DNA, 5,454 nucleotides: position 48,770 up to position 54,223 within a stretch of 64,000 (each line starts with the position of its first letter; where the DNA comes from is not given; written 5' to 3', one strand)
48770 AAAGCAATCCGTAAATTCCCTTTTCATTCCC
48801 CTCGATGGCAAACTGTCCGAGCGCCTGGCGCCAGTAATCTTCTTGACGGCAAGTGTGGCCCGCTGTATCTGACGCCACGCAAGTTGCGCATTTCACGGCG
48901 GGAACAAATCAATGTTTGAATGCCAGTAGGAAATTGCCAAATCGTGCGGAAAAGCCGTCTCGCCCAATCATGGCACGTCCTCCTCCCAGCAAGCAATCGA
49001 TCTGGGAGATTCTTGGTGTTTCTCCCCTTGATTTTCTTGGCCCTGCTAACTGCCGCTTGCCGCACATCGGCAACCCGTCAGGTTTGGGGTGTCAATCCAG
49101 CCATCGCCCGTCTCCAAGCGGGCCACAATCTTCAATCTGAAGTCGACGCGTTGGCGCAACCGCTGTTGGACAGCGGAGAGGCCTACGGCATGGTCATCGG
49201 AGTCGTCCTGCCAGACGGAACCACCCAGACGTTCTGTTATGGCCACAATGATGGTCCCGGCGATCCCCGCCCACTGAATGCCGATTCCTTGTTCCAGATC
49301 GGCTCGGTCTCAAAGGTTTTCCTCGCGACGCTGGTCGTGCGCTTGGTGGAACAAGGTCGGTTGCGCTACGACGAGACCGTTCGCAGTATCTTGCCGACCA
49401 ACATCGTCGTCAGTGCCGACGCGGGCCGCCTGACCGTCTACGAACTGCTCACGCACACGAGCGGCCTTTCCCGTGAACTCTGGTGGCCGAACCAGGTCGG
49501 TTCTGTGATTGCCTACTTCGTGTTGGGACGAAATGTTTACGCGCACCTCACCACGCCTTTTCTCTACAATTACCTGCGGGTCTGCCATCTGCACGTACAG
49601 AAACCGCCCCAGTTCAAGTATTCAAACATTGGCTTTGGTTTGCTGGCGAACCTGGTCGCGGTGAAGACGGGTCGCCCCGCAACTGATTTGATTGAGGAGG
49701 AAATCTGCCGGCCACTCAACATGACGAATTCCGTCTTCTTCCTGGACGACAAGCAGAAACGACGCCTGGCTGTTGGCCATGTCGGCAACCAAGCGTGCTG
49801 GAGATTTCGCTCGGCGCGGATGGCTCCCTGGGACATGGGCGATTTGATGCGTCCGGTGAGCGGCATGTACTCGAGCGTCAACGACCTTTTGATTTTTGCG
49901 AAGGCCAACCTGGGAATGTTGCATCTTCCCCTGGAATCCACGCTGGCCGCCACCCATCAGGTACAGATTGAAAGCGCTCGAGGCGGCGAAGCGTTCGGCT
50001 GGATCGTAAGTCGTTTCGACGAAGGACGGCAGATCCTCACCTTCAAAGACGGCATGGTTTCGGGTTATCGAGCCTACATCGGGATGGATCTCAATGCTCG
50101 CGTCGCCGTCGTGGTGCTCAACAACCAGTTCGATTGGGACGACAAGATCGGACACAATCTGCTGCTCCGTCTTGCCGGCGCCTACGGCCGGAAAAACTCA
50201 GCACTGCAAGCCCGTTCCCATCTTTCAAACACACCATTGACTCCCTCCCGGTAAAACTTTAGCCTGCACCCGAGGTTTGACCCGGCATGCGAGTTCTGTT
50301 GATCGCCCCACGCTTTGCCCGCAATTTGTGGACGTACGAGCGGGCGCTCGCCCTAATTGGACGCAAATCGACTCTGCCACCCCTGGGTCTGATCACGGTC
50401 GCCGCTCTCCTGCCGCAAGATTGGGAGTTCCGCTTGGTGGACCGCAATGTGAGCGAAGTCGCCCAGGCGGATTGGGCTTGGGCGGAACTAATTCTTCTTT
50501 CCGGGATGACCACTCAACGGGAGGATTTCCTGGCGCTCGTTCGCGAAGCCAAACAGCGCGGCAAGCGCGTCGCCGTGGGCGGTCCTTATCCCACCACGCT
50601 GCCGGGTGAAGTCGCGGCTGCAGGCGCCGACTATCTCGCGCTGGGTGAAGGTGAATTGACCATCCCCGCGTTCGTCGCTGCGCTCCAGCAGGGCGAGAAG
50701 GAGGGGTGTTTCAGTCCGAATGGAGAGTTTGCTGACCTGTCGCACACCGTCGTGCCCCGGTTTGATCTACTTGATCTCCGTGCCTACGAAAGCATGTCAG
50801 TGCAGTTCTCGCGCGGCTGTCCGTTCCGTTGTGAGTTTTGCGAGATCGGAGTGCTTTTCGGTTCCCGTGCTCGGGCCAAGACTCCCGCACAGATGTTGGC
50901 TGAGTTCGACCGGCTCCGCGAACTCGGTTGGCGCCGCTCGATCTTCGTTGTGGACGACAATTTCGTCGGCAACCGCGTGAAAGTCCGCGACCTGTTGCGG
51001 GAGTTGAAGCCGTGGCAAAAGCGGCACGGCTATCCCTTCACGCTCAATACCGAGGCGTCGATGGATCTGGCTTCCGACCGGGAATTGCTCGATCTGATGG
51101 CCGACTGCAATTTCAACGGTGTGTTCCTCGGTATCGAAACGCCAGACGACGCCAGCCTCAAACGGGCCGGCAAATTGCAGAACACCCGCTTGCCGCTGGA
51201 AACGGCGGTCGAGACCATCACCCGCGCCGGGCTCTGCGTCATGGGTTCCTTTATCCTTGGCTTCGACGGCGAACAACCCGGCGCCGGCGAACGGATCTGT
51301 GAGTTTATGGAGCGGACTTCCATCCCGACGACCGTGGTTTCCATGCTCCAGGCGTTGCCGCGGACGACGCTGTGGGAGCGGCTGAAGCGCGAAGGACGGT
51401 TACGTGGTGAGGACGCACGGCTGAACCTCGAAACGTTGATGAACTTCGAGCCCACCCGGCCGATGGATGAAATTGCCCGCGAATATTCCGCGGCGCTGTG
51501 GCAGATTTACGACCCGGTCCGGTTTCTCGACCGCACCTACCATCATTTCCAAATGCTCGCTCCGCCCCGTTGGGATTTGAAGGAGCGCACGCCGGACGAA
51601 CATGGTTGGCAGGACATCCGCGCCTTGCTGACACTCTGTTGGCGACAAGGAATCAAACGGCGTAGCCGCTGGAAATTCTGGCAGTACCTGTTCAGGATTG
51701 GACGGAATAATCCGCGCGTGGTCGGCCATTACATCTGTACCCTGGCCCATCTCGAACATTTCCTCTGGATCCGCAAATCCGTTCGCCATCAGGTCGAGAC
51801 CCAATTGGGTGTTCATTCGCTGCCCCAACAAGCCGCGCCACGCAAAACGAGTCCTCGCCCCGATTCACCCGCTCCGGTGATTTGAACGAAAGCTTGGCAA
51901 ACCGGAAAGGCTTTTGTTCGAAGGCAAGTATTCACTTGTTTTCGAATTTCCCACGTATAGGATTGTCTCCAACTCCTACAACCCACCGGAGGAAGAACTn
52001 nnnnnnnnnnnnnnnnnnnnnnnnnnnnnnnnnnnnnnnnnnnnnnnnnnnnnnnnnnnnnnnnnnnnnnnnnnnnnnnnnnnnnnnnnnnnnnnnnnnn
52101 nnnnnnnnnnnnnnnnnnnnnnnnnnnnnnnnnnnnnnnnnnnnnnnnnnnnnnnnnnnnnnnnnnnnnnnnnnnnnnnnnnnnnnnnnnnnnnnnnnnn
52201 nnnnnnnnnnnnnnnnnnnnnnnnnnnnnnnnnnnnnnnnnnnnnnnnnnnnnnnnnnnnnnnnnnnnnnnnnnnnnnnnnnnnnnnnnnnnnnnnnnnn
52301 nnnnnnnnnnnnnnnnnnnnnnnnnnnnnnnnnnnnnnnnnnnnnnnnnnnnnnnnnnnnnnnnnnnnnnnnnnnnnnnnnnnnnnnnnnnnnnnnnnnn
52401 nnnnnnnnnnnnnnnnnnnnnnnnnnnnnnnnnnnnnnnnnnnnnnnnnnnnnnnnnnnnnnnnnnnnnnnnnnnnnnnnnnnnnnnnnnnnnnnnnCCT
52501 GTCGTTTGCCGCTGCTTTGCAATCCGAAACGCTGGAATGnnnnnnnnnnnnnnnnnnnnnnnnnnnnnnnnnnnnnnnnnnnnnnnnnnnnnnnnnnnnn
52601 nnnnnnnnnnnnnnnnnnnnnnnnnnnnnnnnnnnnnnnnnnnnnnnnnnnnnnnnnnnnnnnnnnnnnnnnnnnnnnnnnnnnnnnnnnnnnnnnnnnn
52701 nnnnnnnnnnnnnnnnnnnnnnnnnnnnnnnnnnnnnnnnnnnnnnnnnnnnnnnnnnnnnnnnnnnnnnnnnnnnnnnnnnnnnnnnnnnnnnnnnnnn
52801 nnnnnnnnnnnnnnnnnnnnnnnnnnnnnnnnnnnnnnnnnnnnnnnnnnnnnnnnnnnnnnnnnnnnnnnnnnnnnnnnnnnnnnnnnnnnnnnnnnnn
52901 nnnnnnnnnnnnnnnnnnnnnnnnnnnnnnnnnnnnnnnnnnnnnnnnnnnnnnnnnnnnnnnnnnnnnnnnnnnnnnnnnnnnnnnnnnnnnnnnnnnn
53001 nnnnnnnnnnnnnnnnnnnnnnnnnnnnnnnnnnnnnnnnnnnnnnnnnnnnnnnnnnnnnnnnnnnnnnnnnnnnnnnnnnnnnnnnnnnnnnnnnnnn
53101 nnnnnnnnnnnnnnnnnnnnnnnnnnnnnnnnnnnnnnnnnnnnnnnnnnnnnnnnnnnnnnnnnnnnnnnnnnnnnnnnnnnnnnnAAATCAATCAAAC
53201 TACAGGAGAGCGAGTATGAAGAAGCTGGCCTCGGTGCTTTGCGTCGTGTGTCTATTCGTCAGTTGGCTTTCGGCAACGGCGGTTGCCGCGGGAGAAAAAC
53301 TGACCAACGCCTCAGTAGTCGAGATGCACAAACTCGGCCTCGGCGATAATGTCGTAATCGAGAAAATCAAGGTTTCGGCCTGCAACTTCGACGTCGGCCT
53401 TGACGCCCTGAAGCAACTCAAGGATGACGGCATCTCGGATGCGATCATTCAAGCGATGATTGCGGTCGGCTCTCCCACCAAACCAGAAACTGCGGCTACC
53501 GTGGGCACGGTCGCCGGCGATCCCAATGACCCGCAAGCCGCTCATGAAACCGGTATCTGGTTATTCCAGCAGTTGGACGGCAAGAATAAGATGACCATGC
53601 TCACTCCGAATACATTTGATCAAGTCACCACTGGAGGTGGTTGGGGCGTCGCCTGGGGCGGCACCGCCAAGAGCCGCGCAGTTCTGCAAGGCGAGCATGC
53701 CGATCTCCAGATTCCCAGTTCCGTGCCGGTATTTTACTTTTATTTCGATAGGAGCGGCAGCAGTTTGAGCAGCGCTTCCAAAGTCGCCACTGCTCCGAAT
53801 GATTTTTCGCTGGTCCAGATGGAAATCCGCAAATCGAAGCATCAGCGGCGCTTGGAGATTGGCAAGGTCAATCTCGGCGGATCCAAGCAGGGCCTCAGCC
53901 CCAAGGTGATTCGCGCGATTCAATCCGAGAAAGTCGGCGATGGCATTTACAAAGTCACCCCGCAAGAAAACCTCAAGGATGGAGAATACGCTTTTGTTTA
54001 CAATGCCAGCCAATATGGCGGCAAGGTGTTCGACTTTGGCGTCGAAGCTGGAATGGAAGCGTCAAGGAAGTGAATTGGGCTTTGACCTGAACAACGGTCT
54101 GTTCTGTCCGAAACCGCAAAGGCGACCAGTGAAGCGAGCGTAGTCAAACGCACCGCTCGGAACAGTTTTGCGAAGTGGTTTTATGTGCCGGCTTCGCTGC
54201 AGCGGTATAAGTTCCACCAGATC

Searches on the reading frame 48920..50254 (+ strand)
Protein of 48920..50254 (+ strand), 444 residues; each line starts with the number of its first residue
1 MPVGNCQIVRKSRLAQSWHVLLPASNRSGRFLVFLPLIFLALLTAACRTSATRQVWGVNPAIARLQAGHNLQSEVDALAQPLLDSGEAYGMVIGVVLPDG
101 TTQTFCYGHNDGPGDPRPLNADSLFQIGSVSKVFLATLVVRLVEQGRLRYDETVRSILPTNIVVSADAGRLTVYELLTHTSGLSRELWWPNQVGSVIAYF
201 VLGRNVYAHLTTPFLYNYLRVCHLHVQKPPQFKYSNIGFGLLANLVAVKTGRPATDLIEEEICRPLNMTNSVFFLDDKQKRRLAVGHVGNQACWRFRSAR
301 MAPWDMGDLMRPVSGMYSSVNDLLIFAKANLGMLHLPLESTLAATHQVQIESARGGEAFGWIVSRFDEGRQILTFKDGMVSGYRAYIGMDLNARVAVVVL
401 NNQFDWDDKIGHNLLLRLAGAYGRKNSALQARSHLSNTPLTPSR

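Call 6: search_protein_families(library=pfam, proteins=[window:48920-50254:+], max_evalue=0.001)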
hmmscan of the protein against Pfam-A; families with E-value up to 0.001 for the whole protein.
window:48920-50254:+ (444 aa): 1 family
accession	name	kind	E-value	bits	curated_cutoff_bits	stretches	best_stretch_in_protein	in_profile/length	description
PF00144.29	Beta-lactamase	-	7.4e-51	173.7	27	1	75-419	1-327/329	Beta-lactamase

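Call 19: search_protein_families(library=ncbifam, proteins=[window:48920-50254:+], max_evalue=0.001)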
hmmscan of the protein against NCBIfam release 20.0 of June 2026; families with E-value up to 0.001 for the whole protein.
window:48920-50254:+ (444 aa): 48 families (the best 25 are shown)
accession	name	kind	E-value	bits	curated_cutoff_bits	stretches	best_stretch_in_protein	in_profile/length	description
NF007943.0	PRK10662.1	equivalog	2.8e-33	115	266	1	55-400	30-353/380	D-alanyl-D-alanine-carboxypeptidase/endopeptidase AmpH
NF033085.1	bla_class_C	equivalog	1e-28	100.2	415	1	70-361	3-267/356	class C beta-lactamase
NF045671.1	blaPNC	exception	2.9e-21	75.8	750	1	69-333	43-278/401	PNC family class C beta-lactamase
NF050810.1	blaCHC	exception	2.3e-19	69.5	780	1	65-356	21-281/387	CHC family extended-spectrum class C beta-lactamase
NF041663.1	ampC_Sliq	exception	3.9e-18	65.5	860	1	65-347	17-272/378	cephalosporin-hydrolyzing class C beta-lactamase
NF000423.2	blaSRT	exception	4e-18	65.8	860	1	70-347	23-272/378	SRT/SST family class C beta-lactamase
NF012172.1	FOX-MOX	exception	4.3e-17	62.1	700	1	66-361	24-291/382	FOX/MOX family class C beta-lactamase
NF000422.6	blaPDC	exception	7.4e-16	58.3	865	1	46-361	9-298/397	PDC family class C beta-lactamase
NF000239.3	MOX_CMY1_fam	exception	8.4e-16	58.1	770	1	67-361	28-294/383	CMY-1/MOX family class C beta-lactamase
NF038359.1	blaPRC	exception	1.1e-15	57.5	820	1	64-361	19-288/379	PRC family class C beta-lactamase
NF033159.0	blaPAC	exception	1.1e-15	57.4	850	1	68-331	24-257/380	PAC family class C beta-lactamase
NF000397.2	blaACC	exception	3.9e-15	55.8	850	1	69-349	28-282/385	ACC family cephalosporin-hydrolyzing class C beta-lactamase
NF038069.1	blaIDC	exception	1.6e-14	53.6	850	1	68-336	35-273/395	IDC family class C beta-lactamase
NF033406.1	blaMCA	exception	1.8e-14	53.5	750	1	66-349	31-287/390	MCA family class C beta-lactamase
NF000519.2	blaPDC_var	exception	4.9e-14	52.3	900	1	46-361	9-298/397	PDC variant family class C beta-lactamase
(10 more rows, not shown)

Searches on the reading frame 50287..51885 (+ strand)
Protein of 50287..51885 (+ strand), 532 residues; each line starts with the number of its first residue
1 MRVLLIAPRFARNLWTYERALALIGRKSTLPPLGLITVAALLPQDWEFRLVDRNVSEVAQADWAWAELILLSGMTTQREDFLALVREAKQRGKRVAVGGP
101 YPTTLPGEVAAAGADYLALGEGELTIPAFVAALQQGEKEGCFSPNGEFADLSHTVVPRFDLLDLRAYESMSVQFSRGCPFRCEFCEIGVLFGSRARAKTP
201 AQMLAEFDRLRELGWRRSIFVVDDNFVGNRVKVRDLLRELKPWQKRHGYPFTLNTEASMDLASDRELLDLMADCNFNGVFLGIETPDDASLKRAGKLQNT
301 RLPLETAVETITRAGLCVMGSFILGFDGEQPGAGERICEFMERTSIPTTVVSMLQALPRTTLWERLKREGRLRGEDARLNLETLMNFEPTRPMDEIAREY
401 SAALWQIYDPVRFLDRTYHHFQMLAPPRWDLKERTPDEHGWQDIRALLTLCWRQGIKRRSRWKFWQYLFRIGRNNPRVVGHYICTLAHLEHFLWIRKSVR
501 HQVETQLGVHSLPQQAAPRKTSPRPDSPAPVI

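Call 6: search_protein_families(library=pfam, proteins=[window:50287-51885:+], max_evalue=0.001)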
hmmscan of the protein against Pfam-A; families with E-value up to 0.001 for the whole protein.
window:50287-51885:+ (532 aa): 3 families
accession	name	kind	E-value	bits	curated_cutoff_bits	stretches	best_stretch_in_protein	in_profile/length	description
PF13282.11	DUF4070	-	7.3e-44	149.7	22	1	360-504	1-143/144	Domain of unknown function (DUF4070)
PF04055.27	Radical_SAM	-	4.1e-18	66.5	29.5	1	173-340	2-165/166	Radical SAM superfamily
PF02310.24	B12-binding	-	1.6e-15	57.4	32.1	1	26-129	8-120/121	B12 binding domain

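Call 19: search_protein_families(library=ncbifam, proteins=[window:50287-51885:+], max_evalue=0.001)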
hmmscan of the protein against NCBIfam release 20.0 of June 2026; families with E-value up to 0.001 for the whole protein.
window:50287-51885:+ (532 aa): 16 families
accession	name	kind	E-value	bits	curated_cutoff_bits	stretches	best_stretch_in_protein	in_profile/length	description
TIGR04013.1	B12_SAM_MJ_1487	hypoth_equivalog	6e-28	97.8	251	1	54-363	34-354/382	TIGR04013 family B12-binding domain/radical SAM domain-containing protein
TIGR04479.1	bcpD_PhpK_rSAM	subfamily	1.2e-24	86.5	600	1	165-351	237-416/504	PhpK family radical SAM P-methyltransferase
TIGR04014.1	B12_SAM_MJ_0865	equivalog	4.2e-18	65.4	360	1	65-364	38-356/434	methyl-coenzyme M reductase glutamine C-methyltransferase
TIGR04072.2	rSAM_ladder_B12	equivalog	4.9e-18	65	360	1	80-376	88-382/443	lipid biosynthesis B12-binding/radical SAM protein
NF050148.1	rSAM_ApyD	equivalog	1.7e-17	63.1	750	1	167-378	197-405/645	RiPP biosynthesis radical SAM protein ApyD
TIGR03471.1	HpnJ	equivalog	5.6e-17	61.8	577.6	1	170-377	198-398/472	hopanoid biosynthesis associated radical SAM protein HpnJ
TIGR02026.1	BchE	equivalog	3.5e-14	52.5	481.35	1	67-340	65-361/497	magnesium-protoporphyrin IX monomethyl ester anaerobic oxidative cyclase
TIGR04367.1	HpnR_B12_rSAM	equivalog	1.2e-12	47.2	650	1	168-379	185-384/490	hopanoid C-3 methylase HpnR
NF033070.1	rSAM_AprD4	equivalog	6.8e-10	38.4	500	1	88-377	114-401/456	AprD4 family radical SAM diol-dehydratase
NF038361.1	rSAM_Sden_1168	equivalog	1.3e-09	37.2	575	1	168-377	281-484/560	Sden_1168 family B12-binding radical SAM P-methyltransferase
NF033712.0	B12_rSAM_KedN5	subfamily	1.5e-08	33.3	700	1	167-331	193-357/624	KedN5 family methylcobalamin-dependent radical SAM C-methyltransferase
TIGR04295.1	B12_rSAM_oligo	hypoth_equivalog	1.8e-07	30.2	400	1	168-284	199-302/422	TIGR04295 family B12-binding domain-containing radical SAM protein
NF045585.1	rSAM_slr0320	equivalog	5.2e-06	25.2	775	1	170-286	236-350/511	photosystem II high light acclimation radical SAM protein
TIGR03975.1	rSAM_ocin_1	subfamily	1.9e-05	23.4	281.85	0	168-331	260-417/606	RiPP maturation radical SAM C-methyltransferase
NF040542.1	rSAM_RCCLKC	equivalog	3.5e-05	23.1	450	1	171-324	182-330/423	arsinothricin biosynthesis radical SAM protein ArsL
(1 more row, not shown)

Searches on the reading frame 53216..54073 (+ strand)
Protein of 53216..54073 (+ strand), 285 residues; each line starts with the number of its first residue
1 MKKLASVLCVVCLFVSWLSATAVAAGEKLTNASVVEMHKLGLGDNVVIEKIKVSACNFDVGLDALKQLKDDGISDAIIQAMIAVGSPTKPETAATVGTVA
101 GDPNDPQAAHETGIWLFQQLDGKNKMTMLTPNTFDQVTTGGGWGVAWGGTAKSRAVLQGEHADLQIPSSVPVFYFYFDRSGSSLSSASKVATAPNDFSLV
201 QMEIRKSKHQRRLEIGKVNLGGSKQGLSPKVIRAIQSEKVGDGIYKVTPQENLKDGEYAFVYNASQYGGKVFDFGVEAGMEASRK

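Call 11: search_protein_families(library=pfam, proteins=[window:53216-54073:+], max_evalue=0.001)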
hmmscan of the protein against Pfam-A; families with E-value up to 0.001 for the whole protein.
window:53216-54073:+ (285 aa): 0 families

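Call 52: search_protein_families(library=pfam, proteins=[window:53216-54073:+], max_evalue=1)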
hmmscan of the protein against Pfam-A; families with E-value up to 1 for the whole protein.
window:53216-54073:+ (285 aa): 1 family
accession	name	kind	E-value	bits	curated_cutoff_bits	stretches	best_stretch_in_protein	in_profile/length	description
PF19077.6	Big_13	-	0.15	13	27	1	235-269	54-88/102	Bacterial Ig-like domain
